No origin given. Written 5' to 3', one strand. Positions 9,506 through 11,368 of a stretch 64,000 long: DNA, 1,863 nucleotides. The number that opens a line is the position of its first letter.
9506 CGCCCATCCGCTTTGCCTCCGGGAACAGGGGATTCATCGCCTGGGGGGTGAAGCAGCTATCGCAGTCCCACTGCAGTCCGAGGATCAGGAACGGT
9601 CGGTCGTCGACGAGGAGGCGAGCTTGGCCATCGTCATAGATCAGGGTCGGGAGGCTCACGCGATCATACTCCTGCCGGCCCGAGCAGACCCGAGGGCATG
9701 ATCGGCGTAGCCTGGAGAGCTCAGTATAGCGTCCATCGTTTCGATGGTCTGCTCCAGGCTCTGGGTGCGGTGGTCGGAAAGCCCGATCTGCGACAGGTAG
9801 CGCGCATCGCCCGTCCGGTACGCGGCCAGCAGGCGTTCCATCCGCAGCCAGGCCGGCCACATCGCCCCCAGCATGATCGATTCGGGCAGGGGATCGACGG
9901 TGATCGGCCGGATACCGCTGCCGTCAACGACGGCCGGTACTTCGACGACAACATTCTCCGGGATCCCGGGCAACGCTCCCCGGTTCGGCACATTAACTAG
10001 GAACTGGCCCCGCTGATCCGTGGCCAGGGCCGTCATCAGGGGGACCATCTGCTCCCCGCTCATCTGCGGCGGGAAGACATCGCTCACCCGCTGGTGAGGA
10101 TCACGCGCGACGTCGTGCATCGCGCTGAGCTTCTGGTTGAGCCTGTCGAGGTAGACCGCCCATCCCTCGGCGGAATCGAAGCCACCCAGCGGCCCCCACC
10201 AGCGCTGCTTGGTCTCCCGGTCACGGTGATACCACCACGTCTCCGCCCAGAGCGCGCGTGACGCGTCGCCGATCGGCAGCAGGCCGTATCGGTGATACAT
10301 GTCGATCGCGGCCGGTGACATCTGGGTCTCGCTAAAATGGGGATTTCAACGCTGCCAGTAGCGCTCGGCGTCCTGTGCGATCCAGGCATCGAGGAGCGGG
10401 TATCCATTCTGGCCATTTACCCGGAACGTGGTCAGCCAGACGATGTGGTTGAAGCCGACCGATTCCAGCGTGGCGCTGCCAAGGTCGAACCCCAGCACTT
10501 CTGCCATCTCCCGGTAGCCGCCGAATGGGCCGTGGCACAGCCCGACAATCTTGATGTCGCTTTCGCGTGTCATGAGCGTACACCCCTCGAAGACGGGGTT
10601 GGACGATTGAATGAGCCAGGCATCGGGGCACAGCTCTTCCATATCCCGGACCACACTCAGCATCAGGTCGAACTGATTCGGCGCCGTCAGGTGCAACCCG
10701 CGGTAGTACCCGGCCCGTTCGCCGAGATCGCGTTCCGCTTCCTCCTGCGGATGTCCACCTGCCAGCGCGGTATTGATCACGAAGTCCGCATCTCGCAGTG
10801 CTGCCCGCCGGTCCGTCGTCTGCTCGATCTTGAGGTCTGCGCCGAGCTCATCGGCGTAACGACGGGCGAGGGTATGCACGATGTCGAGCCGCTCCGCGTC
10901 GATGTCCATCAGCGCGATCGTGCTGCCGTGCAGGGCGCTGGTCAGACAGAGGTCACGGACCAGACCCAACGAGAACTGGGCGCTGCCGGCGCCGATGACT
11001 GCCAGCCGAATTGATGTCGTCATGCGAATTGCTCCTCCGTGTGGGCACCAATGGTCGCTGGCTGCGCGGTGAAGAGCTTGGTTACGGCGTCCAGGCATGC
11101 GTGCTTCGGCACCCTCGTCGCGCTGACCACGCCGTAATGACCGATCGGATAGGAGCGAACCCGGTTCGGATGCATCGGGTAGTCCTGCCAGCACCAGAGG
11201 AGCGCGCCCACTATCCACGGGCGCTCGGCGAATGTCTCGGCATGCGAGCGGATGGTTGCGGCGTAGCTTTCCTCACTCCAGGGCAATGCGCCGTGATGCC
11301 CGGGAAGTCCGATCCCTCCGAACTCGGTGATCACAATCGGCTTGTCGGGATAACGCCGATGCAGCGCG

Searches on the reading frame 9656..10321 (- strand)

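Call 66: search_protein_families(library=pfam, proteins=[window:9656-10321:-], max_evalue=0.001)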
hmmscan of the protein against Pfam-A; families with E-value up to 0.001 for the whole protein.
window:9656-10321:- (221 aa): 1 family
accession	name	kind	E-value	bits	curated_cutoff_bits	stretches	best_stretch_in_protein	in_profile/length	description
PF11975.13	Glyco_hydro_4C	-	1.1e-26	94.6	24.1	1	2-184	43-209/211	Family 4 glycosyl hydrolase C-terminal domain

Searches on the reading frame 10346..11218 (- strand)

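Call 66: search_protein_families(library=pfam, proteins=[window:10346-11218:-], max_evalue=0.001)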
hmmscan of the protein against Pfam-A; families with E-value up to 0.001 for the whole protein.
window:10346-11218:- (290 aa): 1 family
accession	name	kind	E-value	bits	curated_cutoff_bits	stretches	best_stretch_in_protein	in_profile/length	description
PF02056.22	Glyco_hydro_4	-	2.1e-46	158.2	23.2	1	72-243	2-182/183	Family 4 glycosyl hydrolase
